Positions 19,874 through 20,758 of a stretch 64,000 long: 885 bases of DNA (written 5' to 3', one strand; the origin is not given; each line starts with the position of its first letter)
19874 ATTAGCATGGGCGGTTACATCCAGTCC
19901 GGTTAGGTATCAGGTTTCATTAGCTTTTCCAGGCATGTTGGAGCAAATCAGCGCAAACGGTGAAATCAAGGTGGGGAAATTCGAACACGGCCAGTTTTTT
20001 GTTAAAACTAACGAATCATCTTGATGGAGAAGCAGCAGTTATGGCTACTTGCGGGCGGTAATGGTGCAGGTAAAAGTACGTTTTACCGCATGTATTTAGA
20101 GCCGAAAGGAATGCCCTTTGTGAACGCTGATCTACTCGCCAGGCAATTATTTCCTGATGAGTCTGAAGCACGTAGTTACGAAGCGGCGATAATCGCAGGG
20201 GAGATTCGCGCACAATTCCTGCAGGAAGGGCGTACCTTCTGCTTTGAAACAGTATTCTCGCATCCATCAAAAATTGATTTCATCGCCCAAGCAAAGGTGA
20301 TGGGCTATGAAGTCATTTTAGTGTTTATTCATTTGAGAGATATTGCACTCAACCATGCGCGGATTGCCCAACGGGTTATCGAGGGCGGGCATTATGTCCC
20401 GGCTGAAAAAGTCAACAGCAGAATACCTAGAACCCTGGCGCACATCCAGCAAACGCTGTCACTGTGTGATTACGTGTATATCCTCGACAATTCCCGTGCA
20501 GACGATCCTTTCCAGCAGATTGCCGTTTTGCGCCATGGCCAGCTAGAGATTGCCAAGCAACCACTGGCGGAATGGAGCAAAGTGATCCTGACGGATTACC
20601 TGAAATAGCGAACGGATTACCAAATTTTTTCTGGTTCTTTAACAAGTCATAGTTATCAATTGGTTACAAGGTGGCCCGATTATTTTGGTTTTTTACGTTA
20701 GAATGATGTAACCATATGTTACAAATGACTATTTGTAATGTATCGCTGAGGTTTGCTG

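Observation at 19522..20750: Protein toxin-antitoxin pair wedged between cas6f and the CRISPR leader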

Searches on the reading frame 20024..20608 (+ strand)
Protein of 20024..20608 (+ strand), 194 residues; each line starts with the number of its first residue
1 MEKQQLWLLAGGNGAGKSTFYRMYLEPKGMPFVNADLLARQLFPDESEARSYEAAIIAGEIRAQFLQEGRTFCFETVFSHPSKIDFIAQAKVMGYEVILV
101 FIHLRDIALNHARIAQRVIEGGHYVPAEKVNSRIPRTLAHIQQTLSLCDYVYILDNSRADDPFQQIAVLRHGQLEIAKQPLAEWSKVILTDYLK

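Call 3: search_protein_families(library=pfam, proteins=[window:20024-20608:+], max_evalue=1)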
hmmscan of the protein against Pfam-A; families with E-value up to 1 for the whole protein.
window:20024-20608:+ (194 aa): 7 families
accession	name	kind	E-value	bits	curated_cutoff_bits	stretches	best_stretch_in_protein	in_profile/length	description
PF13671.12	AAA_33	-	5.8e-09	36.8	27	1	6-131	1-134/143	AAA domain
PF06414.18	Zeta_toxin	-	7.9e-09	35.7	22.3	1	4-143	16-172/199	Zeta toxin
PF01121.26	CoaE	-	0.00028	21.1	27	1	9-51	5-46/180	Dephospho-CoA kinase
PF00005.33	ABC_tran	-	0.0089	17.1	25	1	2-23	9-30/137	ABC transporter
PF13555.12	AAA_29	-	0.091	13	27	1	6-20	24-38/61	P-loop containing region of AAA domain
PF13481.12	AAA_25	-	0.11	12.5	27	0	124-161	77-113/195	AAA domain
PF13401.12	AAA_22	-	0.21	12.3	27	1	3-28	4-29/130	AAA domain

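Call 4: search_protein_families(library=ncbifam, proteins=[window:20024-20608:+], max_evalue=1)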
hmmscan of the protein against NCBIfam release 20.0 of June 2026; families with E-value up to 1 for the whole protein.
window:20024-20608:+ (194 aa): 5 families
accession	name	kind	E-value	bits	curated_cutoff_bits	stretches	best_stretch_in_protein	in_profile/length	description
TIGR00152.1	TIGR00152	equivalog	3.2e-05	23.9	65.55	1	9-83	4-78/188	dephospho-CoA kinase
TIGR01663.1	PNK-3'Pase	equivalog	0.017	13.5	502.8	1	9-39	369-399/520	bifunctional polynucleotide phosphatase/kinase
TIGR03263.1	guanyl_kin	equivalog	0.13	11.8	160.45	0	5-52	2-49/180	guanylate kinase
NF010068.0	PRK13548.1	equivalog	0.15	11.1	261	1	4-23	31-50/261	heme ABC transporter ATP-binding protein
NF005252.0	PRK06762.1-3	equivalog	0.18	11.5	258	1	4-79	11-87/189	hypothetical protein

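Call 8: find_homologous_proteins(query=window:20024-20608:+, max_evalue=0.00001)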
Query window:20024-20608:+ (194 aa): 4142 proteins with E <= 0.00001 among 4287 candidates; the best 120 are listed.
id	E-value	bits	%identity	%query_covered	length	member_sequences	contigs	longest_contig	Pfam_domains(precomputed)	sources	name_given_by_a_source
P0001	1.5e-124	431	100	100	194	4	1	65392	PF06414.19,PF13671.13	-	-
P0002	1.3e-107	376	86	99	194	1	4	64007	PF06414.19,PF13671.13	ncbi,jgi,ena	jgi:predicted ABC-type ATPase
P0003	3.3e-97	342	80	100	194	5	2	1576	PF13671.13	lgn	-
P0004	1.5e-90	320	75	98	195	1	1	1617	PF06414.19,PF13671.13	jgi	jgi:predicted ABC-type ATPase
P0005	1.0e-88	314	72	99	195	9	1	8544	PF06414.19,PF13671.13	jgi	jgi:predicted ABC-type ATPase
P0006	1.2e-88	314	70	99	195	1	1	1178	PF06414.19,PF13671.13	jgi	jgi:predicted ABC-type ATPase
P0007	1.3e-87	310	73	98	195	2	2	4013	PF06414.19,PF13671.13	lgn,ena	-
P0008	1.5e-87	310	72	98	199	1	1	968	PF06414.19,PF13671.13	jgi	jgi:predicted ABC-type ATPase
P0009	2.4e-85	303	68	98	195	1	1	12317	PF06414.19,PF13671.13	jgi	-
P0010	3.8e-85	302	71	98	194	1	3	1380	PF06414.19,PF13671.13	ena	-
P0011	5.0e-85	302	68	98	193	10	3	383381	PF06414.19,PF01121.27,PF13671.13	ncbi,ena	ncbi:MAG: AAA family ATPase [Methylococcaceae bacterium]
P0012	8.8e-85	301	68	99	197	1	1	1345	PF06414.19,PF13671.13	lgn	-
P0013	8.9e-85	301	68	100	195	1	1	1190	PF06414.19,PF13671.13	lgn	-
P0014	1.0e-84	301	71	98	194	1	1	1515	PF06414.19,PF13671.13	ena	-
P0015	1.4e-84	300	70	98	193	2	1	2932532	PF06414.19,PF13671.13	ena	-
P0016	2.3e-84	300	68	98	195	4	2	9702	PF06414.19,PF13671.13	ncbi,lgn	-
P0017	2.3e-84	300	68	99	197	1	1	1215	PF06414.19,PF13671.13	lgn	-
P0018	2.9e-84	299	69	98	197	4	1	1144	PF06414.19,PF13671.13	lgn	-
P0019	3.8e-84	299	69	98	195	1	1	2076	PF06414.19,PF13671.13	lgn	-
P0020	8.0e-84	298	69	98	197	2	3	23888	PF06414.19,PF13671.13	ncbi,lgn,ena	-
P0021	9.0e-84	298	69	98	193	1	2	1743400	PF06414.19,PF13671.13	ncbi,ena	-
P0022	1.3e-83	297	68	97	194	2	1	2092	PF06414.19,PF01121.27,PF13671.13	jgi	jgi:predicted ABC-type ATPase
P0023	1.3e-83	297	68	98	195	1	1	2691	PF06414.19,PF13671.13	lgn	-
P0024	4.2e-83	296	67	99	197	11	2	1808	PF06414.19,PF13671.13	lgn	-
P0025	4.3e-83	296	67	98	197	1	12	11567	PF06414.19,PF13671.13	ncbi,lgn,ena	-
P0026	4.7e-83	295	67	99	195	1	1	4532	PF06414.19,PF13671.13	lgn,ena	-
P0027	5.4e-83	295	68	98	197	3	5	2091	PF06414.19,PF13671.13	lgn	-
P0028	7.6e-83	295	67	99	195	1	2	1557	PF06414.19,PF13671.13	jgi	jgi:predicted ABC-type ATPase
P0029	1.2e-82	294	69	98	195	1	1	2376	PF06414.19,PF13671.13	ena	-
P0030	1.5e-82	294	68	98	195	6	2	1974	PF06414.19,PF13671.13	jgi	jgi:predicted ABC-type ATPase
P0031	1.8e-82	294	68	99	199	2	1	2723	PF06414.19,PF13671.13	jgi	jgi:predicted ABC-type ATPase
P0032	1.8e-82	294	68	99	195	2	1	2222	PF06414.19,PF13671.13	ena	-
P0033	2.2e-82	293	66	98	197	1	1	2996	PF06414.19,PF13671.13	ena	-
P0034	2.7e-82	293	65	99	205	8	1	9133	PF06414.19,PF13671.13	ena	-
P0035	2.9e-82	293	66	98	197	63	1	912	PF06414.19,PF13671.13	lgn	-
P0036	3.0e-82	293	66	98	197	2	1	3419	PF06414.19,PF13671.13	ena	-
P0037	3.6e-82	293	67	99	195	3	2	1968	PF06414.19,PF13671.13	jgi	-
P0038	3.7e-82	293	68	98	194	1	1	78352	PF06414.19,PF13671.13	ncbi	-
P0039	3.9e-82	292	68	100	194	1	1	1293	PF06414.19,PF13671.13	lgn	-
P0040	3.9e-82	292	66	99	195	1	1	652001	PF06414.19,PF13671.13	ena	-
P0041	5.1e-82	292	67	98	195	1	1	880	PF06414.19,PF13671.13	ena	-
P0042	5.1e-82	292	68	98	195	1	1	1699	PF06414.19,PF13671.13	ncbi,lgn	-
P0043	6.6e-82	292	67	99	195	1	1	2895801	PF06414.19,PF13671.13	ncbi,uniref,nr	ncbi:hypothetical protein AU255_03235 [Methyloprofundus sedimenti]|uniref:UDP-N-acetylglucosamine ki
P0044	7.8e-82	291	67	99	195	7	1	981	PF06414.19,PF13671.13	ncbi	-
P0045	7.8e-82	291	66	99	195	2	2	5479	PF06414.19,PF13671.13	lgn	-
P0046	8.6e-82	291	70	99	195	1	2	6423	PF06414.19,PF13671.13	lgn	-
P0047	9.8e-82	291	68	96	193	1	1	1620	PF06414.19,PF13671.13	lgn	-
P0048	9.8e-82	291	67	99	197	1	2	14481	PF06414.19,PF13671.13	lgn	-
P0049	1.2e-81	291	66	99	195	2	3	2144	PF06414.19,PF13671.13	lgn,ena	-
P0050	1.2e-81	291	68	98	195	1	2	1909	PF06414.19,PF13671.13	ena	-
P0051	1.4e-81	291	66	98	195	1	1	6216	PF06414.19,PF13671.13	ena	-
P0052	1.4e-81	291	65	98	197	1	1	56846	PF06414.19,PF13671.13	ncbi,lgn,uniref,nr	ncbi:AAA family ATPase [Nitrosomonas sp.]|uniref:AAA family ATPase n=1 Tax=Nitrosomonas sp. TaxID=42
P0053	1.5e-81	291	66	98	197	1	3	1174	PF06414.19,PF13671.13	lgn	-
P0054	1.5e-81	291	66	100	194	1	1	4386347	PF06414.19,PF13671.13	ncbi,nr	ncbi:MAG: hypothetical protein methR_P3895 [Methyloprofundus sp.]|nr:MAG: hypothetical protein methR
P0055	1.5e-81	291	66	98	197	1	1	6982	PF06414.19,PF13671.13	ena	-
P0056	1.7e-81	290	66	99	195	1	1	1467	PF06414.19,PF13671.13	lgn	-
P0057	1.7e-81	290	66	97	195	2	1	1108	PF06414.19,PF13671.13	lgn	-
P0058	2.0e-81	290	66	99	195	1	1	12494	PF06414.19,PF13671.13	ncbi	-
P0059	2.1e-81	290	67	99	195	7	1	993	PF06414.19,PF13671.13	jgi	jgi:predicted ABC-type ATPase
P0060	2.2e-81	290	67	98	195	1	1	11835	PF06414.19,PF13671.13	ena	-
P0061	2.3e-81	290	67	98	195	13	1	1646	PF06414.19,PF13671.13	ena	-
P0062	3.1e-81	290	64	99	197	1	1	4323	PF06414.19,PF13671.13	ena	-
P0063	3.3e-81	289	64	99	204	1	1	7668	PF06414.19,PF13671.13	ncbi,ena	-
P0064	3.4e-81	289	65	98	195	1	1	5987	PF06414.19,PF13671.13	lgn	-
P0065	3.6e-81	289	66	98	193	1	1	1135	PF06414.19,PF13671.13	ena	-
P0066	3.6e-81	289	67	98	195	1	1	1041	PF06414.19,PF13671.13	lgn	-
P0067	4.2e-81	289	69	98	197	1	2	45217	PF06414.19,PF13671.13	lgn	-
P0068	4.5e-81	289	67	99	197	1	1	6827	PF06414.19,PF13671.13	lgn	-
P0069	5.7e-81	289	66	100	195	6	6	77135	PF06414.19,PF13671.13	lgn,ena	-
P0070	7.4e-81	288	66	98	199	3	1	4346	PF06414.19,PF13671.13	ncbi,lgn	ncbi:MAG: AAA family ATPase [Candidatus Nitrotoga sp.]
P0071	7.8e-81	288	69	98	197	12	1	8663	PF06414.19,PF13671.13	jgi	jgi:predicted ABC-type ATPase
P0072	7.9e-81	288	66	98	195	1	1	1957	PF06414.19,PF13671.13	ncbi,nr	ncbi:MAG: hypothetical protein A6F72_09250 [Cycloclasticus sp. symbiont of Poecilosclerida sp. N]|nr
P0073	8.7e-81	288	66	99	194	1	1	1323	PF06414.19,PF13671.13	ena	-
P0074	1.3e-80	287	66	98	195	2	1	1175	PF06414.19,PF13671.13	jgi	-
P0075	1.5e-80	287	63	99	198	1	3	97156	PF06414.19,PF13671.13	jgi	-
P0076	2.0e-80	287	65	98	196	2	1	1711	PF06414.19,PF13671.13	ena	-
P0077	2.0e-80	287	68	98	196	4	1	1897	PF06414.19,PF13671.13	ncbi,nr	ncbi:MAG: dephospho-CoA kinase [Methylococcales symbiont of Hymedesmia sp. n. MRB-2018]|nr:MAG: deph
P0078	2.1e-80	287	66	98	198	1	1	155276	PF06414.19,PF13671.13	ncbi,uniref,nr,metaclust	ncbi:zeta toxin family protein [Imhoffiella purpurea]|uniref:Zeta toxin domain-containing protein n=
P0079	2.3e-80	287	63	99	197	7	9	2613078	PF06414.19,PF13671.13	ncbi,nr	ncbi:MAG: putative ABC-type ATPase [Cycloclasticus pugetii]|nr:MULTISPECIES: AAA family ATPase [Cycl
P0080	2.4e-80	287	66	99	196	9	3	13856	PF06414.19,PF13671.13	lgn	-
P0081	2.4e-80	287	68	98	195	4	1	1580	PF06414.19,PF13671.13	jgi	-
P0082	2.6e-80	287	63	98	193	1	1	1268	PF06414.19,PF13671.13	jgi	jgi:predicted ABC-type ATPase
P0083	2.6e-80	287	65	99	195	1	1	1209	PF06414.19,PF13671.13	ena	-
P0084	2.9e-80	286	66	99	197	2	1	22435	PF06414.19,PF13671.13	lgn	-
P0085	3.1e-80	286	67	98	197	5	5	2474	PF06414.19,PF13671.13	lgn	-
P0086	3.3e-80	286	69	97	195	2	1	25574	PF06414.19,PF13671.13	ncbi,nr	ncbi:MAG: zeta toxin family protein [Gammaproteobacteria bacterium]|nr:MAG: zeta toxin family protei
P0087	3.5e-80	286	64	98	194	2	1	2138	PF06414.19,PF13671.13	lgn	-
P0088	3.6e-80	286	65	98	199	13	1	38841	PF06414.19,PF13671.13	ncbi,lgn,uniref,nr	ncbi:putative ABC-type ATPase [Candidatus Nitrotoga sp. BS]|uniref:AAA family ATPase n=1 Tax=Candida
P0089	4.5e-80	286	65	99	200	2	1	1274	PF06414.19,PF13671.13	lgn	-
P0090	4.9e-80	286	64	99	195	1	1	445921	PF06414.19,PF13671.13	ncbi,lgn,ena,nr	ncbi:MAG: hypothetical protein COA90_03030 [Gammaproteobacteria bacterium]|nr:MAG: hypothetical prot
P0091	5.0e-80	286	66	99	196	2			PF06414.19,PF13671.13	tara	tara:strand:+ start:22768 stop:23358 length:591 start_codon:yes stop_codon:yes gene_type:complete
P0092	5.2e-80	286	63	99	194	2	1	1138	PF06414.19,PF13671.13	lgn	-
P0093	5.4e-80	285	66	100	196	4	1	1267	PF06414.19,PF13671.13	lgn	-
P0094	5.5e-80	285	67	98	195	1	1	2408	PF06414.19,PF13671.13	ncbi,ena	-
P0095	6.0e-80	285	67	98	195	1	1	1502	PF06414.19,PF13671.13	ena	-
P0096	6.3e-80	285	67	98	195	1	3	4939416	PF06414.19,PF13671.13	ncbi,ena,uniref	ncbi:zeta toxin family protein [Methyloprofundus sp.]|uniref:zeta toxin family protein n=1 Tax=Methy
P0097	6.7e-80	285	66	99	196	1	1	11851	PF06414.19,PF13671.13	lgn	-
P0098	7.0e-80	285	65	99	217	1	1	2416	PF06414.19,PF13671.13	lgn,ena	-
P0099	8.1e-80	285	65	97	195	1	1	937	PF06414.19,PF13671.13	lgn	-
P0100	8.6e-80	285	65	99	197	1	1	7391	PF06414.19,PF13671.13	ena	-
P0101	9.3e-80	285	68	98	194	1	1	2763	PF06414.19,PF13671.13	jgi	jgi:predicted ABC-type ATPase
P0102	9.7e-80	285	67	98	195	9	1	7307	PF06414.19,PF13671.13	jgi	jgi:predicted ABC-type ATPase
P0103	1.1e-79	285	67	98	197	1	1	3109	PF06414.19,PF13671.13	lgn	-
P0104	1.1e-79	285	65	99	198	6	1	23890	PF06414.19,PF13671.13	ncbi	-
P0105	1.3e-79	284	67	97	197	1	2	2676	PF06414.19,PF13671.13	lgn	-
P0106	1.3e-79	284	68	97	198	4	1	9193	PF06414.19,PF13671.13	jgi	-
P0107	1.4e-79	284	64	96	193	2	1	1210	PF06414.19,PF13671.13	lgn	-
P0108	1.4e-79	284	66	99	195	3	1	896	PF06414.19,PF13671.13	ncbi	-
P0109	1.5e-79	284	65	98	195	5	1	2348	PF06414.19,PF13671.13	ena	-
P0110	1.5e-79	284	66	99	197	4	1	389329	PF06414.19,PF13671.13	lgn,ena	-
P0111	1.5e-79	284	65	99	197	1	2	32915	PF06414.19,PF13671.13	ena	-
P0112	1.7e-79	284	64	99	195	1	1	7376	PF06414.19,PF13671.13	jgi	jgi:predicted ABC-type ATPase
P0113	2.0e-79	284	67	96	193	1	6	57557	PF06414.19,PF13671.13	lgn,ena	-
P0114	2.1e-79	284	65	99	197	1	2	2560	PF06414.19,PF13671.13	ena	-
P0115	2.2e-79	284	65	99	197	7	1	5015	PF06414.19,PF13671.13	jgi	-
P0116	2.2e-79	284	66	99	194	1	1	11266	PF06414.19,PF13671.13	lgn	-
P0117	2.3e-79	283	65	97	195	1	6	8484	PF06414.19,PF13671.13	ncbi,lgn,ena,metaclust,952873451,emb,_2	metaclust:\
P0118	2.5e-79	283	64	98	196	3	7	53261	PF06414.19,PF13671.13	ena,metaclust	metaclust:\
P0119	2.5e-79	283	65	98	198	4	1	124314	PF06414.19,PF13671.13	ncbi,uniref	ncbi:zeta toxin family protein [Thiorhodococcus fuscus]|uniref:Zeta toxin family protein n=1 Tax=Thi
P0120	2.6e-79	283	66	98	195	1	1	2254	PF06414.19,PF13671.13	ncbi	-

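Call 10: find_encoding_contigs(protein=P0002, flank=10000, max_places=4)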
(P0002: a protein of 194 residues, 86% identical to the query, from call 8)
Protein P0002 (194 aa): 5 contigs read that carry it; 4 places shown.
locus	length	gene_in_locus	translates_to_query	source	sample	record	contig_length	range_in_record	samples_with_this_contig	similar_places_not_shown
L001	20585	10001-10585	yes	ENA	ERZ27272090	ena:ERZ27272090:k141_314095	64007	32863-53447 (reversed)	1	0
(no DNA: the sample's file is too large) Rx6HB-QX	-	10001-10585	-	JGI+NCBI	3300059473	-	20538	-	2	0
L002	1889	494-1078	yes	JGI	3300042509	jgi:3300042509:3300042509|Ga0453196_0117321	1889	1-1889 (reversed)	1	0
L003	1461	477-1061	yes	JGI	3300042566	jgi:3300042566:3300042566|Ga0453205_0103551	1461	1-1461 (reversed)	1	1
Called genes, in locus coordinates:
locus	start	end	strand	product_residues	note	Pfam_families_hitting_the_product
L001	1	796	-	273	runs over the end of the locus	PF08668:HDOD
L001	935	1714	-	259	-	-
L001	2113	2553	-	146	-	-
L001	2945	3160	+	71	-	-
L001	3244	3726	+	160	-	PF13441:Gly-zipper_YMGG (faint), PF05433:Rick_17kDa_Anti, PF13488:Gly-zipper_Omp (weak)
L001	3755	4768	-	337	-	PF08907:DUF1853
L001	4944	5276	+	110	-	PF10087:DUF2325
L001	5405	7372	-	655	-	PF16177:ACAS_N, PF00501:AMP-binding, PF13193:AMP-binding_C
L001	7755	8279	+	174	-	PF12276:DUF3617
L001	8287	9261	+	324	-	PF13280:WYL, PF25583:WCX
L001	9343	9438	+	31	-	-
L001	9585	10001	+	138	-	PF11903:ParD_like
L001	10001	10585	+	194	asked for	PF06414:Zeta_toxin (weak), PF13671:AAA_33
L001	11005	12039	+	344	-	PF00072:Response_reg, PF13487:HD_5, PF01966:HD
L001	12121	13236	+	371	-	PF08495:FIST, PF10442:FIST_C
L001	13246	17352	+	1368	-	PF00989:PAS, PF13426:PAS_9, PF00989:PAS, PF08447:PAS_3, PF08448:PAS_4, PF13426:PAS_9, PF00989:PAS, PF13426:PAS_9, +9 more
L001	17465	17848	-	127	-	PF01844:HNH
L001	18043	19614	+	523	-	PF00501:AMP-binding, PF13193:AMP-binding_C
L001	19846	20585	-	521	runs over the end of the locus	PF00989:PAS, PF08447:PAS_3, PF13426:PAS_9, PF00015:MCPsignal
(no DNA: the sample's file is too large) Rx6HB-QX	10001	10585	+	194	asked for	PF06414:Zeta_toxin (weak), PF13671:AAA_33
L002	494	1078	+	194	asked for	PF06414:Zeta_toxin (weak), PF13671:AAA_33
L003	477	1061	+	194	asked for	PF06414:Zeta_toxin (weak), PF13671:AAA_33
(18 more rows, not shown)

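Call 11: find_encoding_contigs(protein=P0001, flank=10000, max_places=4)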
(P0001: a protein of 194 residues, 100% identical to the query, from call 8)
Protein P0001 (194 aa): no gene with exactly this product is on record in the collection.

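Call 23: find_related_loci(query=A2, collection=metagenome_contigs, flank=6000)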
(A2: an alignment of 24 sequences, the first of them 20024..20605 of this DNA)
Query A2 (194 aa) in metagenome_contigs; peptide patterns used: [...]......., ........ (x = any residue, [..] = any of these).
600 stretches matched a pattern (row limit reached: there are more); 516 encode a relative of the query (tblastn E <= 1e-3); the best 80 are kept; 80 distinct loci.
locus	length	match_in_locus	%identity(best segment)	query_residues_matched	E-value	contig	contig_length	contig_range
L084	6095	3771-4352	95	1-194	3e-127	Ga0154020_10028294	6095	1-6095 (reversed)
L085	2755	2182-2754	70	3-193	1e-97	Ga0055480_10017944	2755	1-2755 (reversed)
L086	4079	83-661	66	2-194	1e-91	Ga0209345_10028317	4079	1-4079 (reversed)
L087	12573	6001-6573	69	3-193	1e-90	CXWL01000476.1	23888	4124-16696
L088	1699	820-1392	68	2-192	3e-95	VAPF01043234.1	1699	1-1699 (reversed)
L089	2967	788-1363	68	2-193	2e-91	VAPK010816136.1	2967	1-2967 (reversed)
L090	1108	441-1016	68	3-194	9e-97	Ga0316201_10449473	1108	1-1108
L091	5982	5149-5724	68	2-193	5e-89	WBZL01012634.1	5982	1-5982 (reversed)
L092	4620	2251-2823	68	4-194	2e-88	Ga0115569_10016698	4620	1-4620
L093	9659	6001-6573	68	4-194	2e-88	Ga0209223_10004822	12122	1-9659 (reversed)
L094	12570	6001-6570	68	3-192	2e-88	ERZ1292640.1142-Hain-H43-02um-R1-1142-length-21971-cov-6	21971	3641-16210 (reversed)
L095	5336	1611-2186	66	3-194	3e-88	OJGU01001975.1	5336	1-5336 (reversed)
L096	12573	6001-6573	65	3-193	2e-88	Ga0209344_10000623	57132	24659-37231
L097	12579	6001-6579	63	2-194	3e-88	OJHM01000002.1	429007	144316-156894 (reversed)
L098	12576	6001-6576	66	3-194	3e-88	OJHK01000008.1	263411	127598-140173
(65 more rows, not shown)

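Call 24: search_solved_structures(query=window:20024-20605:+, max_evalue=1, show_alignments=2)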
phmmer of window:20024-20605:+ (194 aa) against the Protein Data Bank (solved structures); distinct sequences matched with E-value up to 1: 3.
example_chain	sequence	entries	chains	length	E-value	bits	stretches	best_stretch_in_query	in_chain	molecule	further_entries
1jjv_A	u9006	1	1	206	0.0026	20.8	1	9-81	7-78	DEPHOSPHO-COA KINASE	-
4gp7_A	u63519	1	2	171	0.53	13.2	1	5-92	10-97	Metallophosphoesterase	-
4jst_A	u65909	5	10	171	0.88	12.5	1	5-70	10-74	Metallophosphoesterase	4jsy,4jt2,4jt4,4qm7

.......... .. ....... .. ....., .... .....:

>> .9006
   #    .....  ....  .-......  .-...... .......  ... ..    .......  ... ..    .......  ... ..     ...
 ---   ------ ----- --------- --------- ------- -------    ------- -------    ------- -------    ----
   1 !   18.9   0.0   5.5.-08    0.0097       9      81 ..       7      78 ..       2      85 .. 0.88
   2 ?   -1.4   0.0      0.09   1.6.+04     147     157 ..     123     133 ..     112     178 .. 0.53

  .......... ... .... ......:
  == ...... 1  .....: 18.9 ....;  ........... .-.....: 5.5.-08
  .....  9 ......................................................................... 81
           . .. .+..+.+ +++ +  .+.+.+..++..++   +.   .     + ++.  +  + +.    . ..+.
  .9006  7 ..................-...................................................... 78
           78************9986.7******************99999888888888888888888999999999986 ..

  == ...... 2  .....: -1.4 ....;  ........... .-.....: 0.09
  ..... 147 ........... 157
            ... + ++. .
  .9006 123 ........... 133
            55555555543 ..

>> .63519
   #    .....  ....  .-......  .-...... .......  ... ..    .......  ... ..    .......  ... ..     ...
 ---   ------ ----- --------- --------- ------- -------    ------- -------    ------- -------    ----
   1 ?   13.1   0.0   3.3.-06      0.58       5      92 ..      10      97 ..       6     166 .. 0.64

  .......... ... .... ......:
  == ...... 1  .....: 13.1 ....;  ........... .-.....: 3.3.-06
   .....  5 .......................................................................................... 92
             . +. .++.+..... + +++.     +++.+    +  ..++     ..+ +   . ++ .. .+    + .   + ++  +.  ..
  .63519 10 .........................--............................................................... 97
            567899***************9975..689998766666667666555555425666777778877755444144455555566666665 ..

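Call 56: predict_structure(alignment_id=A2)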
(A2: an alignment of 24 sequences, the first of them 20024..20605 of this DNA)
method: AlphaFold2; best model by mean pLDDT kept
length: 194 residues; sequences in the alignment: 24
mean_pLDDT: 91.7   pTM: 0.88
mean pLDDT of the five models: 91.7, 90.3, 89.4, 85.5, 84.6
residues with pLDDT >= 90: 131; 70-90: 62; 50-70: 0; < 50: 1
segments of 3 or more residues with pLDDT < 50: none
pLDDT, mean of each block of 10 residues (from residue 1): 89 92 95 90 88 92 96 92 94 97 91 83 81 90 96 94 95 95 93 91
secondary structure, 60 per line:
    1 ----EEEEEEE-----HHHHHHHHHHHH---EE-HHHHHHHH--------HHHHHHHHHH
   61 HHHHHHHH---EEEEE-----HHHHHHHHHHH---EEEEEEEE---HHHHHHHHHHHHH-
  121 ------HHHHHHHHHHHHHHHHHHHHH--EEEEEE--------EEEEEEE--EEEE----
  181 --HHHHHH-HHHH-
elements in order: E5-11 H17-28 H35-42 H51-68 E72-76 H82-92 E96-103 H107-119 H127-147 E150-155 E164-170 E173-176 H183-188 H190-193
